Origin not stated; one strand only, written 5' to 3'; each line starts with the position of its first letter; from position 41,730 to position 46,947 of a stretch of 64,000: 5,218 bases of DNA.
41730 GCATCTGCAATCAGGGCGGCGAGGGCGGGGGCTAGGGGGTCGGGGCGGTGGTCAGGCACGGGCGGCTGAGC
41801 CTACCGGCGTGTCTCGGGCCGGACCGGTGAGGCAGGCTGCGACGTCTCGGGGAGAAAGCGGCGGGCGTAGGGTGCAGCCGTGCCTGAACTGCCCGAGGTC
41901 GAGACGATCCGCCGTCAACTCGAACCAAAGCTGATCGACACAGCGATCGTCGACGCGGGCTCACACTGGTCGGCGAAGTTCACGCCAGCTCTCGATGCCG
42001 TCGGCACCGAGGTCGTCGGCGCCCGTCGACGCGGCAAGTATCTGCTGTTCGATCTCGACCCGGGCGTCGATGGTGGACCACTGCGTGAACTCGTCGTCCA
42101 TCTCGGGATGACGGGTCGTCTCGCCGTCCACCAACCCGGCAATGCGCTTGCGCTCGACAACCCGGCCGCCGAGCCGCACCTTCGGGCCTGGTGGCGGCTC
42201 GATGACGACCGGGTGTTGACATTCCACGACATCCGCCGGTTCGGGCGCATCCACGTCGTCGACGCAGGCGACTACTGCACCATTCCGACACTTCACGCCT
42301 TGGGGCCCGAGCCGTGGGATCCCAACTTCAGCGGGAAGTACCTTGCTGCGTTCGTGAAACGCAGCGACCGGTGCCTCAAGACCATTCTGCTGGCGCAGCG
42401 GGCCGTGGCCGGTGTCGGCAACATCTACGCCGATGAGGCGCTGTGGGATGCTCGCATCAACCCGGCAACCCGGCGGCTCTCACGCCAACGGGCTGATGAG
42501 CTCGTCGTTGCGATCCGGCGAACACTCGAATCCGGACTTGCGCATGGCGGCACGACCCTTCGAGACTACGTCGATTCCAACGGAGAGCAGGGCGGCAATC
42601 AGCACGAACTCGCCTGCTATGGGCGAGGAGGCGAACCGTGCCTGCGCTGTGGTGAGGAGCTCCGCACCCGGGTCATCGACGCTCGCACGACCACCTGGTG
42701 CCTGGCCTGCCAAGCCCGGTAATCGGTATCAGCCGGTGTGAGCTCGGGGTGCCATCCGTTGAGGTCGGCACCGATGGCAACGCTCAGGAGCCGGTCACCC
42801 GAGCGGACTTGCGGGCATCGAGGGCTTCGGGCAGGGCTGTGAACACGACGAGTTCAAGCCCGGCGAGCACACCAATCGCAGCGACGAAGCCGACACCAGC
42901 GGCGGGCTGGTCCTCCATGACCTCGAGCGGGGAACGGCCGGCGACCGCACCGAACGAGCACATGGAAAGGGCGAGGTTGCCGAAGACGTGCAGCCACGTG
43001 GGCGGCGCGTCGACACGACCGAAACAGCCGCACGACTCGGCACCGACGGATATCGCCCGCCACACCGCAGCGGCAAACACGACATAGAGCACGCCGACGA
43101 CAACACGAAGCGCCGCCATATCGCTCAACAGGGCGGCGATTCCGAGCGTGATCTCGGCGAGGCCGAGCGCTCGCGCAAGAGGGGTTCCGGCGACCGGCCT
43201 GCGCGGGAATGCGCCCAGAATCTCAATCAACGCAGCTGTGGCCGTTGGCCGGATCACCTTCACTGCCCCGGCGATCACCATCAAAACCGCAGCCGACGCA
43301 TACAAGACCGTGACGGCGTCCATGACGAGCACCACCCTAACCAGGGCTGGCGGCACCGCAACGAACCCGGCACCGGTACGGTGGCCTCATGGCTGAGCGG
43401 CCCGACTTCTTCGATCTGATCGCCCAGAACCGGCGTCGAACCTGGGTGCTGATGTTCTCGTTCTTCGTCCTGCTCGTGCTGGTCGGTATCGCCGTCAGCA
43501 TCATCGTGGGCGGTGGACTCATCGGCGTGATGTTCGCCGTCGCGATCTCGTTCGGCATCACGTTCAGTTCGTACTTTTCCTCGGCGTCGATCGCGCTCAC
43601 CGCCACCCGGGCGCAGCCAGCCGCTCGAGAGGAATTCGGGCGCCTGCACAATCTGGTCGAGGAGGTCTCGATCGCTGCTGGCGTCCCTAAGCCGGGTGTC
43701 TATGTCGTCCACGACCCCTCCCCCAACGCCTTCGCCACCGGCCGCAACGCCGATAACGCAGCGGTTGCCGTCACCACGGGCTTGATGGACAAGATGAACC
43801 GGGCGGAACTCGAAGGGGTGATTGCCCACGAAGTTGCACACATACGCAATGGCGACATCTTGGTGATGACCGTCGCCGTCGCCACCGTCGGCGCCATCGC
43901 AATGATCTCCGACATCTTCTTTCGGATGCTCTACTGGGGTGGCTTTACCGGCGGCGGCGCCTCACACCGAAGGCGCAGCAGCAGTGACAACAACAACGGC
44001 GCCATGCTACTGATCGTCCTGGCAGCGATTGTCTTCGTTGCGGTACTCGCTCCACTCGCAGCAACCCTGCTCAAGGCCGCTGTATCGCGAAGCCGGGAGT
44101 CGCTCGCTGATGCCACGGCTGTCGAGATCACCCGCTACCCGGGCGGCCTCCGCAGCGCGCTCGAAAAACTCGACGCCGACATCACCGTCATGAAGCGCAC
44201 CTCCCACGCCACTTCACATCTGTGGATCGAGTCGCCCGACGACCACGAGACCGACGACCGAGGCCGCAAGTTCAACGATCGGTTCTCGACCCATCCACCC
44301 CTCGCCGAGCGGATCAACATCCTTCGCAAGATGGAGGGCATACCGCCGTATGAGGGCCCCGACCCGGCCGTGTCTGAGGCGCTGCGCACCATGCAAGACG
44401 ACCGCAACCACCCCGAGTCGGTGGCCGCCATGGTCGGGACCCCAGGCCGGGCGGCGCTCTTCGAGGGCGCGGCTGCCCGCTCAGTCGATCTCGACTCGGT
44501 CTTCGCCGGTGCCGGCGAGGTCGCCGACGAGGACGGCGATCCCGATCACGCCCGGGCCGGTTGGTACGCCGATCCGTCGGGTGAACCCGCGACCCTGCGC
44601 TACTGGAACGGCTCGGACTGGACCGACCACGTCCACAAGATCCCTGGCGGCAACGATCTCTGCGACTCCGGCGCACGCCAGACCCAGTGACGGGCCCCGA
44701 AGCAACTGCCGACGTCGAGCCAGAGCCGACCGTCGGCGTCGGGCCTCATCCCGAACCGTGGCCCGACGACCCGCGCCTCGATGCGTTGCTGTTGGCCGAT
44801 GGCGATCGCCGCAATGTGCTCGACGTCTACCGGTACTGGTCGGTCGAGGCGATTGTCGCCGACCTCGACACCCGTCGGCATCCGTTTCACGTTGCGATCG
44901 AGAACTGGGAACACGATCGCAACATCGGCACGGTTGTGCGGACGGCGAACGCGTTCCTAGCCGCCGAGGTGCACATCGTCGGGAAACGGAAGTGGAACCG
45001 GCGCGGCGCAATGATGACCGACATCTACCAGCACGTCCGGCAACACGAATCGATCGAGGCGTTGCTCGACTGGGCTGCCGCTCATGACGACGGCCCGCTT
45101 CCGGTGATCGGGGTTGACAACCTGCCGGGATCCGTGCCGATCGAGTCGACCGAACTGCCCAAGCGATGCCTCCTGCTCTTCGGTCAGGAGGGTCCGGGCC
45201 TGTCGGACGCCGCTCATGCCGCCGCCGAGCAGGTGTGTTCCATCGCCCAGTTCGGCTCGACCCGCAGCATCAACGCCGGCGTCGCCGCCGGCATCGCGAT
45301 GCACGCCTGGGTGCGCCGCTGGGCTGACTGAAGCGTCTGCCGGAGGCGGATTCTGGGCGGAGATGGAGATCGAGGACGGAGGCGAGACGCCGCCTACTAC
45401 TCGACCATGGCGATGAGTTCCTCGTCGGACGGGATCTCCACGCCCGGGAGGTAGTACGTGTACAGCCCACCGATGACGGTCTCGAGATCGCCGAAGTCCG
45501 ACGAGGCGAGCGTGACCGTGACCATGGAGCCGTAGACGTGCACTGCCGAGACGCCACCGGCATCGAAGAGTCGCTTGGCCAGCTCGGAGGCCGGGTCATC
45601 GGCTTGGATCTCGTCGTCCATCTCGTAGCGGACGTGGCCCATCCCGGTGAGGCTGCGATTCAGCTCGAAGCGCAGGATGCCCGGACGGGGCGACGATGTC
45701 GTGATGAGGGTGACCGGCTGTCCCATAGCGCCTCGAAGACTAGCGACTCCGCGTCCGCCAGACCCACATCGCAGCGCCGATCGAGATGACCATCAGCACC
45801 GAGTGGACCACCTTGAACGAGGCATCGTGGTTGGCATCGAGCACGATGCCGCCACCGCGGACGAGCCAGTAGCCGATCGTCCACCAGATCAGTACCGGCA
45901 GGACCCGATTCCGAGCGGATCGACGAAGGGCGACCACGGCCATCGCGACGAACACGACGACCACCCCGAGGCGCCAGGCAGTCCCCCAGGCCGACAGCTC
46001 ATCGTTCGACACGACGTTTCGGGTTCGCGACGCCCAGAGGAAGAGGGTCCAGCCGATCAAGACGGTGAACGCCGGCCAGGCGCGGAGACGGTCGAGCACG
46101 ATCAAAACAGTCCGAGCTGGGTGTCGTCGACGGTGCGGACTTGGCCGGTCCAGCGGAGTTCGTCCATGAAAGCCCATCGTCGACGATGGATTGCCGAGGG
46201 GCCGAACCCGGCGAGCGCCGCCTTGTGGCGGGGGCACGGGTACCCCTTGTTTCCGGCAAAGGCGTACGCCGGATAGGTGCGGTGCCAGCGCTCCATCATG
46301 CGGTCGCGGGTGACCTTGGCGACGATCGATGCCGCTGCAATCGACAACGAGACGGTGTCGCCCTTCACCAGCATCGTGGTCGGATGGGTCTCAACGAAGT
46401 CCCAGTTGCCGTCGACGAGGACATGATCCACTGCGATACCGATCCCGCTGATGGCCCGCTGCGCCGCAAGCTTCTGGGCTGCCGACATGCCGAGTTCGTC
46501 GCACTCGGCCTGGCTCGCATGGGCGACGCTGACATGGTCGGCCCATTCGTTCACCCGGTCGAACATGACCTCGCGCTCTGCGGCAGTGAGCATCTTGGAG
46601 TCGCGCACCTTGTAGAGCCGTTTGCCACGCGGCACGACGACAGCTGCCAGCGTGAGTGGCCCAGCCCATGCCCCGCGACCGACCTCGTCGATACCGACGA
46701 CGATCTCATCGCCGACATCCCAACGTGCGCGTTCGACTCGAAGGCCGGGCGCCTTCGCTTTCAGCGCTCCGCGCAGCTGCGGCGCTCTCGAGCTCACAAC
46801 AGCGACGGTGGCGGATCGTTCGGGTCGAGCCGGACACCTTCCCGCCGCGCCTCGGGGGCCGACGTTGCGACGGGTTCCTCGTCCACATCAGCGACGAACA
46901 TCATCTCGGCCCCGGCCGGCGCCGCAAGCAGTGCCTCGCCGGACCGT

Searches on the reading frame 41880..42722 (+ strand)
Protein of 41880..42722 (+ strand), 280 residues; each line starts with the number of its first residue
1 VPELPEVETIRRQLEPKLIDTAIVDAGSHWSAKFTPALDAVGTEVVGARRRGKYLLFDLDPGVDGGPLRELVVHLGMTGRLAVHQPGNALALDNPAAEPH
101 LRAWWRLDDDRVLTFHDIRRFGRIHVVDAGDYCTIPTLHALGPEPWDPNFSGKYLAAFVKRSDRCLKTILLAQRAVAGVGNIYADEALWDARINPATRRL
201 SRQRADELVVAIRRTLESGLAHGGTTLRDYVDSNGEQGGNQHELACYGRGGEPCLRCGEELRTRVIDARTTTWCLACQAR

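Call 25: search_protein_families(library=pfam, proteins=[window:41880-42722:+], max_evalue=0.00001)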
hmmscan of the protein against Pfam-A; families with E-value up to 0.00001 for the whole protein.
window:41880-42722:+ (280 aa): 3 families
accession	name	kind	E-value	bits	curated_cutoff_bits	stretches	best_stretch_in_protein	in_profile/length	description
PF01149.29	Fapy_DNA_glyco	-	6.4e-26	91.7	25.5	1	1-124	1-117/117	Formamidopyrimidine-DNA glycosylase N-terminal domain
PF06831.19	H2TH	-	7.2e-22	77.6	34.7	1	141-229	1-91/93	Formamidopyrimidine-DNA glycosylase H2TH domain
PF06827.20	zf-FPG_IleRS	-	6e-06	26.4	21.3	0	251-279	1-29/30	Zinc finger found in FPG and IleRS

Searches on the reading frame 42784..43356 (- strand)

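Call 25: search_protein_families(library=pfam, proteins=[window:42784-43356:-], max_evalue=0.00001)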
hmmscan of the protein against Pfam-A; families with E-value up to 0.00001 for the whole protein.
window:42784-43356:- (190 aa): 1 family
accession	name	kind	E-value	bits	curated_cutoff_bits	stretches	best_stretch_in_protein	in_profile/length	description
PF07291.16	MauE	-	6.5e-11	43.1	27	1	17-136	7-124/128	Methylamine utilisation protein MauE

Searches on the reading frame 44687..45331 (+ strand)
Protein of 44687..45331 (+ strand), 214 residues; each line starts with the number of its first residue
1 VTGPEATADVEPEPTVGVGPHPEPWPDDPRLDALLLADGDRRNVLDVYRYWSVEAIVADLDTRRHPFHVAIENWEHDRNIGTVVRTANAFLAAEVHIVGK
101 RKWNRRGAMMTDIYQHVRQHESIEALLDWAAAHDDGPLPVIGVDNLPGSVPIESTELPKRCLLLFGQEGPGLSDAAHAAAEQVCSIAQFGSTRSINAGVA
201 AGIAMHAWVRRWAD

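Call 25: search_protein_families(library=pfam, proteins=[window:44687-45331:+], max_evalue=0.00001)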
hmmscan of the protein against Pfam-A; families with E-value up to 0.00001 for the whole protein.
window:44687-45331:+ (214 aa): 1 family
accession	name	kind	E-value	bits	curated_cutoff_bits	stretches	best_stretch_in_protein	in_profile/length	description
PF00588.24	SpoU_methylase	-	3.2e-23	82.8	29.7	1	67-206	2-142/142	SpoU rRNA Methylase family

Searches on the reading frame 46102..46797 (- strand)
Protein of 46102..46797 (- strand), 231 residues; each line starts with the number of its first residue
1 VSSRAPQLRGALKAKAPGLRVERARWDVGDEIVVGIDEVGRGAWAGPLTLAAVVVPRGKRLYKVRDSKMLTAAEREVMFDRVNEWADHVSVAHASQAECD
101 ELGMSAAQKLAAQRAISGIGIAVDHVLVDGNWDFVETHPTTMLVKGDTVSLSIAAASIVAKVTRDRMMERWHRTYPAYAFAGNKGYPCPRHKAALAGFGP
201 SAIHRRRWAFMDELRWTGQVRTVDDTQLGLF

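Call 25: search_protein_families(library=pfam, proteins=[window:46102-46797:-], max_evalue=0.00001)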
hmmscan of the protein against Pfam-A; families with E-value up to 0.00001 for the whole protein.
window:46102-46797:- (231 aa): 1 family
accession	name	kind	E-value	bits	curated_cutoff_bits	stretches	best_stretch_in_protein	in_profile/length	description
PF01351.25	RNase_HII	-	4.1e-33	115.4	25.8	1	34-209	1-197/199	Ribonuclease HII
